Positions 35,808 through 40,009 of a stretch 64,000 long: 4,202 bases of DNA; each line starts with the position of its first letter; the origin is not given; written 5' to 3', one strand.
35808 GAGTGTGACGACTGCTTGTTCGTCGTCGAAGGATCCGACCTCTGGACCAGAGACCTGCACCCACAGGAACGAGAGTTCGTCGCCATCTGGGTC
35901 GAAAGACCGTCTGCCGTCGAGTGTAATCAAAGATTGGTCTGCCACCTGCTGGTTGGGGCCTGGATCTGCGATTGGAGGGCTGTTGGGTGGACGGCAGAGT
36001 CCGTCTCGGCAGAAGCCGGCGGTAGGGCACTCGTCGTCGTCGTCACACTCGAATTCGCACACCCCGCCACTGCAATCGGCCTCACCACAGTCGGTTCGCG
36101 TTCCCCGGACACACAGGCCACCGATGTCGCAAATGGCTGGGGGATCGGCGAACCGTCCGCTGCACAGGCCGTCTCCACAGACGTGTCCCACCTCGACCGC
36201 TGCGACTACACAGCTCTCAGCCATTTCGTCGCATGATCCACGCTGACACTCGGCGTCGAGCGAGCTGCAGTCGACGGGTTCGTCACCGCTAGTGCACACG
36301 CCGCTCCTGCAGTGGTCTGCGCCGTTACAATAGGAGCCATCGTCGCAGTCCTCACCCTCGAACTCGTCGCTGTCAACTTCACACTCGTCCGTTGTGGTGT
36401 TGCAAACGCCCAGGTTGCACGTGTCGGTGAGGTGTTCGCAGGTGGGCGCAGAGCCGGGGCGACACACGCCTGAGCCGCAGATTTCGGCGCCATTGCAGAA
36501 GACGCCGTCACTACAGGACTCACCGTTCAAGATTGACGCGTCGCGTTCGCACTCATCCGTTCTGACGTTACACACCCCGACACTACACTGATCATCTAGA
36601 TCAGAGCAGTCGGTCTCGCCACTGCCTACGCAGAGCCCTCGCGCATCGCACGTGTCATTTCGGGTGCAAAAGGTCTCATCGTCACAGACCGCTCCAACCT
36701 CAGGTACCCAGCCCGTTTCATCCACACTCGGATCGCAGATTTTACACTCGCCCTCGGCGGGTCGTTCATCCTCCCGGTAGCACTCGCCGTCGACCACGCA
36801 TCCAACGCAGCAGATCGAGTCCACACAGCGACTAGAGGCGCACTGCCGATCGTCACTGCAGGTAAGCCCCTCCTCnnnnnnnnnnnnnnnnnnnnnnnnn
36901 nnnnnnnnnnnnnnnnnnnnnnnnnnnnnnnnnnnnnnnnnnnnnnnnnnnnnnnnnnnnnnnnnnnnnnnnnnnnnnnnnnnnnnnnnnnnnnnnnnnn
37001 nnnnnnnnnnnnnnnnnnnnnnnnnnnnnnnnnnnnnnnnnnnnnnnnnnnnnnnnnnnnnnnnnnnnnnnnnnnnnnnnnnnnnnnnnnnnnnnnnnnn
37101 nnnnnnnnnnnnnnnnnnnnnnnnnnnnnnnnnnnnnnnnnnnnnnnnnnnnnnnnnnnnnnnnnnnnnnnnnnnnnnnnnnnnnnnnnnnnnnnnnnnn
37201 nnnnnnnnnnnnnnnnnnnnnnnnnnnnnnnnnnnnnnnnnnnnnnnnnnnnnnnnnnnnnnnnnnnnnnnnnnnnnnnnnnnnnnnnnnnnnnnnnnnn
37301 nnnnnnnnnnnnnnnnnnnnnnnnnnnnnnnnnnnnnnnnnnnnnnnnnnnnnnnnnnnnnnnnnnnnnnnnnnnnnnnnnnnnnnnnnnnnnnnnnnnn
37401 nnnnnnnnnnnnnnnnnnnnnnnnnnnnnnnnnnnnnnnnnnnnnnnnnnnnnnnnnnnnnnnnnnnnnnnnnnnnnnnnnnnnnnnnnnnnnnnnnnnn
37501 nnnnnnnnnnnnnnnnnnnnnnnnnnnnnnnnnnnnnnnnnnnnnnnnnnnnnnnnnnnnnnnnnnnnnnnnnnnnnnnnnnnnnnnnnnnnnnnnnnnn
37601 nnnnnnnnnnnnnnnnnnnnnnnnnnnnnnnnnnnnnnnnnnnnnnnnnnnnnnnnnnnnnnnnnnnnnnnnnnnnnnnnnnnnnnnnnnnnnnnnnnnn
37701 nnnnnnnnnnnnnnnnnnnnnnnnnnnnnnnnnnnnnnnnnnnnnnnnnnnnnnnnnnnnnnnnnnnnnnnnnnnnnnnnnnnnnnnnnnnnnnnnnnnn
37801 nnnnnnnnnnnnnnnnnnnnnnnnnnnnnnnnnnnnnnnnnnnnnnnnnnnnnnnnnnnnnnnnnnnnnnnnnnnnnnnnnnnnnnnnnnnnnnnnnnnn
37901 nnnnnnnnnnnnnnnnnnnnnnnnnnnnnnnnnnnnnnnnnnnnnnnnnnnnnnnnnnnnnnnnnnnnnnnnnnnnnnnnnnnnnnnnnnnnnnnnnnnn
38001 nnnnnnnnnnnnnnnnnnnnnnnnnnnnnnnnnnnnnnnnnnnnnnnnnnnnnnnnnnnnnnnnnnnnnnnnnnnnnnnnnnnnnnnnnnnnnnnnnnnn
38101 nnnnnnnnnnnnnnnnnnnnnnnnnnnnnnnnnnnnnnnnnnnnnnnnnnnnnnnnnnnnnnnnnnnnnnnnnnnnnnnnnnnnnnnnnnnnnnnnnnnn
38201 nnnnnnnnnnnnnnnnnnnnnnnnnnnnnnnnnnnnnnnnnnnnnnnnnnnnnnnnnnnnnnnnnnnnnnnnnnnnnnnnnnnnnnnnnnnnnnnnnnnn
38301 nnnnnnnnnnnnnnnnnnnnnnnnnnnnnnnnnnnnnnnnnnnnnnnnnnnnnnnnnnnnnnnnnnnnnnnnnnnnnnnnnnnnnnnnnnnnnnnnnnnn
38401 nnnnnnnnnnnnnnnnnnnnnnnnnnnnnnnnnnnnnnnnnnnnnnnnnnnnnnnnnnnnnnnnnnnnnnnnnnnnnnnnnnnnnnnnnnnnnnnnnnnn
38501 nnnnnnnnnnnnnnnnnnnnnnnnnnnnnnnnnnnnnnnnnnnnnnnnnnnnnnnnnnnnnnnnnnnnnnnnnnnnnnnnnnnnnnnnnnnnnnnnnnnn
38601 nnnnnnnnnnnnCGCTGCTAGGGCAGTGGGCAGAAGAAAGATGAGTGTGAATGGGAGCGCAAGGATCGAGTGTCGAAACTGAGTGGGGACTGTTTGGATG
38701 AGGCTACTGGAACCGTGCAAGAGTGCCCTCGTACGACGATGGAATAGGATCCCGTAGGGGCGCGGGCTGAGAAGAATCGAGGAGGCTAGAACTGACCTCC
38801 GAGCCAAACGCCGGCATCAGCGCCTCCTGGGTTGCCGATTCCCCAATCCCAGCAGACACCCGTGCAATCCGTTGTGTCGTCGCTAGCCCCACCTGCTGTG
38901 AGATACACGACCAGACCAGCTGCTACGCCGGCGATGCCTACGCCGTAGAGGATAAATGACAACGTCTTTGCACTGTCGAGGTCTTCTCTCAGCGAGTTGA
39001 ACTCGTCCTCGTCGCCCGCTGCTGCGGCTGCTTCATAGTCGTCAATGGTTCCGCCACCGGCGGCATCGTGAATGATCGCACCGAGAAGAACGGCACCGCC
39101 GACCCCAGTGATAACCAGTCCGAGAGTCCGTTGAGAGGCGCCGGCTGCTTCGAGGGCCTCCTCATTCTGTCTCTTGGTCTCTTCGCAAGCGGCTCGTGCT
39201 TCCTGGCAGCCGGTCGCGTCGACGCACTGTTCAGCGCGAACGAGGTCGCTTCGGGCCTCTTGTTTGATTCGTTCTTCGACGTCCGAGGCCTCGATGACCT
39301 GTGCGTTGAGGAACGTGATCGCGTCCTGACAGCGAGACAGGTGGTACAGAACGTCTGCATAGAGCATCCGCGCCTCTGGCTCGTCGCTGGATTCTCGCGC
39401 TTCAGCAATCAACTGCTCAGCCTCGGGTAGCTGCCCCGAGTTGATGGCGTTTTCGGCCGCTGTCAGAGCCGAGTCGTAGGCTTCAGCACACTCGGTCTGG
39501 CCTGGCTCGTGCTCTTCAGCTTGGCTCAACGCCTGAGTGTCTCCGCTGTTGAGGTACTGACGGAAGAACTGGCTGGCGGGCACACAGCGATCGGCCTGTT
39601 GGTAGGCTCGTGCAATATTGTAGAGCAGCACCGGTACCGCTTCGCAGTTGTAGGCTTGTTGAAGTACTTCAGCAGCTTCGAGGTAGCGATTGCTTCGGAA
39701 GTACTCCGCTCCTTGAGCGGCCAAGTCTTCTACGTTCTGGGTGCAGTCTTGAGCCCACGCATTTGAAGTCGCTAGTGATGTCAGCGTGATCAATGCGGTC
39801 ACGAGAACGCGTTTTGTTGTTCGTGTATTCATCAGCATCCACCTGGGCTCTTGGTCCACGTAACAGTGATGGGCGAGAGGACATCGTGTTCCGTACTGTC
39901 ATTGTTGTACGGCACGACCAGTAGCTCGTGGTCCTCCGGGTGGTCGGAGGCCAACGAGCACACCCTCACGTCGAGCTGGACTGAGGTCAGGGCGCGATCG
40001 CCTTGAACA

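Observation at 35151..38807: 1218-aa surface protein combining a novel W-x-G repeat propeller, myxobacterial Cys-rich repeats, PKD domains and a MYXO-CTERM-like tail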

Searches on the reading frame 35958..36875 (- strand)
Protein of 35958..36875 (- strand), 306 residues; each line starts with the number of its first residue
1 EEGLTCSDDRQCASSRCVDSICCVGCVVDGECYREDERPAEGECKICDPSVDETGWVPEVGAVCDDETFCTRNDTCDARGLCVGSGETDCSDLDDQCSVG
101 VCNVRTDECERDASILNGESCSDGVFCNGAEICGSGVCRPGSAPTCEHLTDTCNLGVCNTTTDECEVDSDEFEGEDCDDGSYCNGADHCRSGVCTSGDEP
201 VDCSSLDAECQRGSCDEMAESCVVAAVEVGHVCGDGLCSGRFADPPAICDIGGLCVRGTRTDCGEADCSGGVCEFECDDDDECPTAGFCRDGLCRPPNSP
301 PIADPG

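Call 14: search_protein_families(library=pfam, proteins=[window:35958-36875:-], max_evalue=10)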
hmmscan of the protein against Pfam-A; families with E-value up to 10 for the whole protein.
seq(306 aa): 0 families

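Call 89: search_protein_families(library=ncbifam, proteins=[window:35958-36875:-], max_evalue=10)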
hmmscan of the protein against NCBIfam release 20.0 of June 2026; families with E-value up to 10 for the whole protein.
seq(306 aa): 0 families

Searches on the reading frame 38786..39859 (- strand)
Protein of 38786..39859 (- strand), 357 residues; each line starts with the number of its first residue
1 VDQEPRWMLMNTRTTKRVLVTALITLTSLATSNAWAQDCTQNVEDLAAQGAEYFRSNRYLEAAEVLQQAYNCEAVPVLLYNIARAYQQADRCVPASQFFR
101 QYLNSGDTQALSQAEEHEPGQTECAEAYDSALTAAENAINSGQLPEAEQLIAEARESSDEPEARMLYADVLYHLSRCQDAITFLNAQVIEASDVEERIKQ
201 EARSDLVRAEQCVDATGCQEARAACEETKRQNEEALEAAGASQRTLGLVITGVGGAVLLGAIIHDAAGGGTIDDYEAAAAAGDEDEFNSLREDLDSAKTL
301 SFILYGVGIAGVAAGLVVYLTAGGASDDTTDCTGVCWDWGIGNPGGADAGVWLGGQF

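Call 40: search_protein_families(library=pfam, proteins=[window:38786-39859:-], max_evalue=0.01)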
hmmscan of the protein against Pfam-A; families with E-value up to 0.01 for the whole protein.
window:38786-39859:- (357 aa): 3 families
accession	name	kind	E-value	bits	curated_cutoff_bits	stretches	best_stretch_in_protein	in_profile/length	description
PF14559.12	TPR_19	-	2.2e-05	25.2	25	1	141-193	4-57/68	Tetratricopeptide repeat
PF12895.13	ANAPC3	-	3.2e-05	24.6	27.2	1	127-185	22-80/82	Anaphase-promoting complex, cyclosome, subunit 3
PF13432.12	TPR_16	-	0.00013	22.7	32.7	1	133-186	2-56/65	Tetratricopeptide repeat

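Call 89: search_protein_families(library=ncbifam, proteins=[window:38786-39859:-], max_evalue=10)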
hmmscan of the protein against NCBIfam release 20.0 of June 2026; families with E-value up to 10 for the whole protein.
window:38786-39859:- (357 aa): 2 families
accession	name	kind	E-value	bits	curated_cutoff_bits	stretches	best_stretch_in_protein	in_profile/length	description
NF053607.1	CHU_0125_OmpA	equivalog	0.47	8.9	620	1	32-138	12-120/639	CHU_0125 family OmpA-like outer membrane integrity protein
NF052415.1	T3SS_chap_SctY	equivalog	4.8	7.8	70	1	48-104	45-105/106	type III secretion apparatus assembly chaperone SctY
